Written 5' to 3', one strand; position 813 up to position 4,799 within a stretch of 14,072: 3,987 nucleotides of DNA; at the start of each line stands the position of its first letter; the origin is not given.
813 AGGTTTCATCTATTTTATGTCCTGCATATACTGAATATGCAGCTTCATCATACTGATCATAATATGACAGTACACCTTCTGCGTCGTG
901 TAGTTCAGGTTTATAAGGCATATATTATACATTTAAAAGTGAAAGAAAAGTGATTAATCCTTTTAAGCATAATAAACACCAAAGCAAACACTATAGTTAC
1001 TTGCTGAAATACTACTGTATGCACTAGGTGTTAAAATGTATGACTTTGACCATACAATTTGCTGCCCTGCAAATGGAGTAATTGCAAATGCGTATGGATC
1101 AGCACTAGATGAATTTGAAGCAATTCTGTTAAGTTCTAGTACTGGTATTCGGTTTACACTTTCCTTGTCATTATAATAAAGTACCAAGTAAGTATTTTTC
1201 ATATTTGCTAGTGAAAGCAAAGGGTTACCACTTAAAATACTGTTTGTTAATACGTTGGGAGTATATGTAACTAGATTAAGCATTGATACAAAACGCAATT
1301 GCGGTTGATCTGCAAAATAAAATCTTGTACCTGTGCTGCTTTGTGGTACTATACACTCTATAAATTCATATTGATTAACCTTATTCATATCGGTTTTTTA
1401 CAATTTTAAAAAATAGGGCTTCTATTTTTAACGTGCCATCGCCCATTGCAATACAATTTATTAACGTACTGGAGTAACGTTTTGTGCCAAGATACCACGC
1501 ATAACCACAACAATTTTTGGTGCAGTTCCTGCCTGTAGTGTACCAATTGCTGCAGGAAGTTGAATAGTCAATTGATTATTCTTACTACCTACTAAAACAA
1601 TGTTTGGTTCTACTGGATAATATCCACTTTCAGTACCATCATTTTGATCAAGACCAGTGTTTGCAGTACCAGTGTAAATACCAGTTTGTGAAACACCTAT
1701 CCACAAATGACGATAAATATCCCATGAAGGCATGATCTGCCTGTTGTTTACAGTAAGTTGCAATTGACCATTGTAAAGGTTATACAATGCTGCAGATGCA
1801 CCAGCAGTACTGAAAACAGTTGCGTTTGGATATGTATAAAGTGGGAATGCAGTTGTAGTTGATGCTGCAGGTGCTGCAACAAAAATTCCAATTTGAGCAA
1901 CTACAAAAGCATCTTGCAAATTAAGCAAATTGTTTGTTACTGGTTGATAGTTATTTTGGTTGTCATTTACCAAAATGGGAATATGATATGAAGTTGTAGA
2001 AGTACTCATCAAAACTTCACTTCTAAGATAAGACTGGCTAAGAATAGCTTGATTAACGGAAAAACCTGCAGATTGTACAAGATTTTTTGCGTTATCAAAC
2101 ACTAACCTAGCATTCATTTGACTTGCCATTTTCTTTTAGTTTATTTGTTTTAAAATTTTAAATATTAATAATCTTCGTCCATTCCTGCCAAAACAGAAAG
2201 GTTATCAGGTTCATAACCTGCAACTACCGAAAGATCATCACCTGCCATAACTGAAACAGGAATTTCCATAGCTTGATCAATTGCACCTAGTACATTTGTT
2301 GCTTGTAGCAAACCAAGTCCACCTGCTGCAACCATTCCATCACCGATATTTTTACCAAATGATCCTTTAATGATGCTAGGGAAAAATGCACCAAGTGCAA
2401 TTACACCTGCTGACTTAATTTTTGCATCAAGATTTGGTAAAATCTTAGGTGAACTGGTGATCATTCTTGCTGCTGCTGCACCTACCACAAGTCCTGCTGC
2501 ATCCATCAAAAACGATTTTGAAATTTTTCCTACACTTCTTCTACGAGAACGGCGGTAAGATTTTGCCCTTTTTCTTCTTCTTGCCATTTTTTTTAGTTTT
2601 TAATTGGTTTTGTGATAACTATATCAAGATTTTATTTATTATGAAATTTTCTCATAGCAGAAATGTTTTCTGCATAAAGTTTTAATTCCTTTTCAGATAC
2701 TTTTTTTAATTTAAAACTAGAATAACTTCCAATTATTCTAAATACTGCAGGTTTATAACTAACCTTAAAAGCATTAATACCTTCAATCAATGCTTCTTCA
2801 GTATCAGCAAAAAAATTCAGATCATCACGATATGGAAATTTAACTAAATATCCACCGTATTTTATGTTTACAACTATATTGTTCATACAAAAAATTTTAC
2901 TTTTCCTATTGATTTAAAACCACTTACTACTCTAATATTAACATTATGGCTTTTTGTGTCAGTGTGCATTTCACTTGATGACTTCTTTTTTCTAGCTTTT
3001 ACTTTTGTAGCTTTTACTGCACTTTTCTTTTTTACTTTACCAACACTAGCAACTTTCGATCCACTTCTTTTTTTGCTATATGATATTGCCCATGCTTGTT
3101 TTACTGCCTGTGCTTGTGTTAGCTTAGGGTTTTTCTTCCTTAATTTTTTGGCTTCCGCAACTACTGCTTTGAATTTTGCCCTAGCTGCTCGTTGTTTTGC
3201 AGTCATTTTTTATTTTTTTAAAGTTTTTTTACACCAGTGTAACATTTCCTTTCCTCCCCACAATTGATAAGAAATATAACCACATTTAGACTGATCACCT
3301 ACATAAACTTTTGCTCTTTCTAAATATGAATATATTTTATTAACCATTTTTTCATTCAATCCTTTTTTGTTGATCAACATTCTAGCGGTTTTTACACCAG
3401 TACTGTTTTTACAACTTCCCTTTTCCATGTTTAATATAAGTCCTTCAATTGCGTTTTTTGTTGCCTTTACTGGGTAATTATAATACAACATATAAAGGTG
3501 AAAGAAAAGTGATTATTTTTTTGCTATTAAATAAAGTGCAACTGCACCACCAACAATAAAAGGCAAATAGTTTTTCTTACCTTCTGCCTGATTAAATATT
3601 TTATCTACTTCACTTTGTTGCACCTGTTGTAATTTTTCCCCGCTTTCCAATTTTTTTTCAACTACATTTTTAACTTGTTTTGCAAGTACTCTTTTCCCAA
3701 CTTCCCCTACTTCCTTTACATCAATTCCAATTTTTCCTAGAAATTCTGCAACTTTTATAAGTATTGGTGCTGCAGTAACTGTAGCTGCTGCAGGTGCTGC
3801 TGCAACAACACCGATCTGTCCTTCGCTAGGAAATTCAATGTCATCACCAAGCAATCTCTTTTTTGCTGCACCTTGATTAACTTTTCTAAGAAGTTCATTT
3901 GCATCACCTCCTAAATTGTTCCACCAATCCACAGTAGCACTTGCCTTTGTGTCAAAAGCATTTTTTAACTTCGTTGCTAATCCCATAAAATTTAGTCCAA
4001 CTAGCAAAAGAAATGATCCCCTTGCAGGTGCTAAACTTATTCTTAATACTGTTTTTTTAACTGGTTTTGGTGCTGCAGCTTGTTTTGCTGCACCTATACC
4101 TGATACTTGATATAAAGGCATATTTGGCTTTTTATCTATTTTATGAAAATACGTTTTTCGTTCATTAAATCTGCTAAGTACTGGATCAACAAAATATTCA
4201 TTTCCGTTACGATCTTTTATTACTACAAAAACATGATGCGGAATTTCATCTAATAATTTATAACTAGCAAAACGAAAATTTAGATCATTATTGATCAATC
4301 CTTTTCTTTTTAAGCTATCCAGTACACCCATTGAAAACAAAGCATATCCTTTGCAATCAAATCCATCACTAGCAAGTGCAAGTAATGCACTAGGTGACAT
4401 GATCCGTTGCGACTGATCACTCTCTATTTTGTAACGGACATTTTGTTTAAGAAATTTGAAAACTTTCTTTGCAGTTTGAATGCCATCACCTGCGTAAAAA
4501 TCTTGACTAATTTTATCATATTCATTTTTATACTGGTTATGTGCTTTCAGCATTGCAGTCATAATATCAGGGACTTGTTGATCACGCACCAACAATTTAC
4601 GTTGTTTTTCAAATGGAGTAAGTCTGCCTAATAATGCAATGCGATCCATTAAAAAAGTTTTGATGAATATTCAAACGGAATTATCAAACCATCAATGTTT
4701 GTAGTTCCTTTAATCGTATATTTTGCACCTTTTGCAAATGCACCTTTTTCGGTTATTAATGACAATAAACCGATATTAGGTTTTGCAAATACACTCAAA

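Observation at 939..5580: Conserved 16-20 nt motif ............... in four intergenic copies, one inverted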

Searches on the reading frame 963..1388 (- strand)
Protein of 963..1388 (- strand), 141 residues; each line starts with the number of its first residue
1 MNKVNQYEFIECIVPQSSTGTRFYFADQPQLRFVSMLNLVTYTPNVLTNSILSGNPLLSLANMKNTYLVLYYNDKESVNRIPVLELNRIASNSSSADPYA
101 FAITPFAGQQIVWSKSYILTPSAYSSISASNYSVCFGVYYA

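Call 5: search_protein_families(library=phrogs, proteins=[window:963-1388:-], max_evalue=0.01)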
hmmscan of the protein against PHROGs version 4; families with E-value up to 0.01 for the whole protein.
window:963-1388:- (141 aa): 0 families

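Call 7: search_protein_families(library=pfam, proteins=[window:963-1388:-], max_evalue=0.01)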
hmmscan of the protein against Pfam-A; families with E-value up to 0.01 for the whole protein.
window:963-1388:- (141 aa): 0 families

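Call 33: find_related_loci(query=window:963-1388:-, collection=viral_contigs, flank=10000)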
Query window:963-1388:- (141 aa) in viral_contigs; peptide patterns used: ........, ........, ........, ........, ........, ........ (x = any residue, [..] = any of these).
83 stretches matched a pattern; 80 encode a relative of the query (tblastn E <= 1e-3); 80 distinct loci.
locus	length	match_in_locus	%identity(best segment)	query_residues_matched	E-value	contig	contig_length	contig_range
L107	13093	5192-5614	84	1-141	2e-78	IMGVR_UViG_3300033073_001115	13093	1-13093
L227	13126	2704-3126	83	1-141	2e-77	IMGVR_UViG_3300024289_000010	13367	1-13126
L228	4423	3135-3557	83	1-141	1e-77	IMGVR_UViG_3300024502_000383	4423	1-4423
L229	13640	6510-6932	82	1-141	3e-77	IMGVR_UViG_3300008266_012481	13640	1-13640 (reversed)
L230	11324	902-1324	81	1-141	6e-76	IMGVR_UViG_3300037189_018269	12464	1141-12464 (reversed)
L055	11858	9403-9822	79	1-141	3e-75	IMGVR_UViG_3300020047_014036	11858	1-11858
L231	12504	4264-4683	80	1-141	2e-74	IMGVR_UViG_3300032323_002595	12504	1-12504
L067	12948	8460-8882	77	1-141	8e-74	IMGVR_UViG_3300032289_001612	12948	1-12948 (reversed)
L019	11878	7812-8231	80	1-141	5e-74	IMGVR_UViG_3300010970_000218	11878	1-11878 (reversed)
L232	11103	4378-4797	80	1-141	8e-74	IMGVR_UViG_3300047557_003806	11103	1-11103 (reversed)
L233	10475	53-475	77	1-141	2e-73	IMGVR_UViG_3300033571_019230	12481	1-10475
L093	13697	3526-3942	78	1-141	2e-73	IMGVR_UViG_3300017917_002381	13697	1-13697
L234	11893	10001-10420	79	1-141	2e-73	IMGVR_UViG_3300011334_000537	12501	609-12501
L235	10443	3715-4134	79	1-141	2e-73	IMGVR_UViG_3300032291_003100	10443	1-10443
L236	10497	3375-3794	79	1-141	3e-73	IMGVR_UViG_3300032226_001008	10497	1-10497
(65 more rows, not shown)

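Call 71: search_protein_families(library=ncbifam, proteins=[window:963-1388:-], max_evalue=0.1)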
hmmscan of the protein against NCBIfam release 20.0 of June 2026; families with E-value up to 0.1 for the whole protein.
window:963-1388:- (141 aa): 0 families

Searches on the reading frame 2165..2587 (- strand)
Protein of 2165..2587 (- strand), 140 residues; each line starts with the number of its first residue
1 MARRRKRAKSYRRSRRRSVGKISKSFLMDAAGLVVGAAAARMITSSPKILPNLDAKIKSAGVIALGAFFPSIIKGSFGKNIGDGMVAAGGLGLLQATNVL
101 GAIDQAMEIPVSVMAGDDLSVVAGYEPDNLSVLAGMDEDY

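Call 5: search_protein_families(library=phrogs, proteins=[window:2165-2587:-], max_evalue=0.01)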
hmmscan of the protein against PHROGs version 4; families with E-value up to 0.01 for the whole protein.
window:2165-2587:- (140 aa): 0 families

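Call 7: search_protein_families(library=pfam, proteins=[window:2165-2587:-], max_evalue=0.01)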
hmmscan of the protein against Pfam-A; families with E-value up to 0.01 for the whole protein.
window:2165-2587:- (140 aa): 0 families

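Call 71: search_protein_families(library=ncbifam, proteins=[window:2165-2587:-], max_evalue=0.1)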
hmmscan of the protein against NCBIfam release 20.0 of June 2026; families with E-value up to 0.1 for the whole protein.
window:2165-2587:- (140 aa): 2 families
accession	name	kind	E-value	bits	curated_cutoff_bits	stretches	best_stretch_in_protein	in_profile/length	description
NF011934.0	PRK15405.1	equivalog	0.041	13.4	198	0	24-81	132-188/217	ethanolamine utilization microcompartment protein EutL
TIGR01202.1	bchC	equivalog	0.043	12.9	291.25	1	34-97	99-162/308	chlorophyll synthesis pathway protein BchC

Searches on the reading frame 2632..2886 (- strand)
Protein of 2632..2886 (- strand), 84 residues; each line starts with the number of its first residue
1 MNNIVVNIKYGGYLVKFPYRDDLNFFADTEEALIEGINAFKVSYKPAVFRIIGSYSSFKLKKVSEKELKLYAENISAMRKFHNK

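Call 5: search_protein_families(library=phrogs, proteins=[window:2632-2886:-], max_evalue=0.01)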
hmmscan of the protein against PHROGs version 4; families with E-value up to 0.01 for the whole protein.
window:2632-2886:- (84 aa): 0 families

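Call 23: search_protein_families(library=pfam, proteins=[window:2632-2886:-], max_evalue=1)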
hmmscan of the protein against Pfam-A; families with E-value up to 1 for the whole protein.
window:2632-2886:- (84 aa): 1 family
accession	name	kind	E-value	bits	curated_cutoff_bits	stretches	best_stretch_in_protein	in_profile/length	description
PF06363.16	Picorna_P3A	-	0.007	16.7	25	1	30-82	11-63/98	Picornaviridae P3A protein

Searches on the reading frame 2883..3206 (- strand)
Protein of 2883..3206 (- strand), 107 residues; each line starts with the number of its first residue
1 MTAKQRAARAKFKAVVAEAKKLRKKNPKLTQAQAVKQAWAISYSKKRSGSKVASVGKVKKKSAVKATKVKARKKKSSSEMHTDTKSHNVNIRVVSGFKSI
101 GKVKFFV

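Call 5: search_protein_families(library=phrogs, proteins=[window:2883-3206:-], max_evalue=0.01)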
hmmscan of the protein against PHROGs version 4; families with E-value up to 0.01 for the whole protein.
window:2883-3206:- (107 aa): 0 families

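Call 23: search_protein_families(library=pfam, proteins=[window:2883-3206:-], max_evalue=1)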
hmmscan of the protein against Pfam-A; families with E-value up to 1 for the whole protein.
window:2883-3206:- (107 aa): 1 family
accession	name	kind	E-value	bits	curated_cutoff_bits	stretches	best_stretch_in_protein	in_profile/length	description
PF15383.11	TMEM237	-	0.33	10.6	28.1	1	45-102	32-93/247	Transmembrane protein 237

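Call 71: search_protein_families(library=ncbifam, proteins=[window:2883-3206:-], max_evalue=0.1)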
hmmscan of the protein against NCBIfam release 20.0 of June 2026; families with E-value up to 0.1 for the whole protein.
window:2883-3206:- (107 aa): 0 families

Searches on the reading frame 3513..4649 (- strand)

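Call 5: search_protein_families(library=phrogs, proteins=[window:3513-4649:-], max_evalue=0.01)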
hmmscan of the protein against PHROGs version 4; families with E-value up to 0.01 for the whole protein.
window:3513-4649:- (378 aa): 1 family
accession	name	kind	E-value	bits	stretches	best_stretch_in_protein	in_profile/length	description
phrog_36512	-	unknown function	0.0043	16.5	0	288-333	380-425/759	-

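Call 7: search_protein_families(library=pfam, proteins=[window:3513-4649:-], max_evalue=0.01)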
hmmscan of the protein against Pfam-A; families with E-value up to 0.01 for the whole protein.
window:3513-4649:- (378 aa): 1 family
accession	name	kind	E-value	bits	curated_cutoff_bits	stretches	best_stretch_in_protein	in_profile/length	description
PF15645.12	Tox-PLDMTX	-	0.0018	18.9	26.1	1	109-164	13-68/142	Dermonecrotoxin of the Papain-like fold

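Call 71: search_protein_families(library=ncbifam, proteins=[window:3513-4649:-], max_evalue=0.1)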
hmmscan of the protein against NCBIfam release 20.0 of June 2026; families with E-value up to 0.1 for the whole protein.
window:3513-4649:- (378 aa): 2 families
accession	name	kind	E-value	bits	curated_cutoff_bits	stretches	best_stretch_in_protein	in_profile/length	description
NF045980.1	MAG6410_fam_LP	equivalog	0.025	13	450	1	34-113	144-223/622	MAG6410 family transglutaminase-related lipoprotein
TIGR02097.1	yccV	equivalog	0.078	13.3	38.05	0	325-360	63-98/101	heat shock protein HspQ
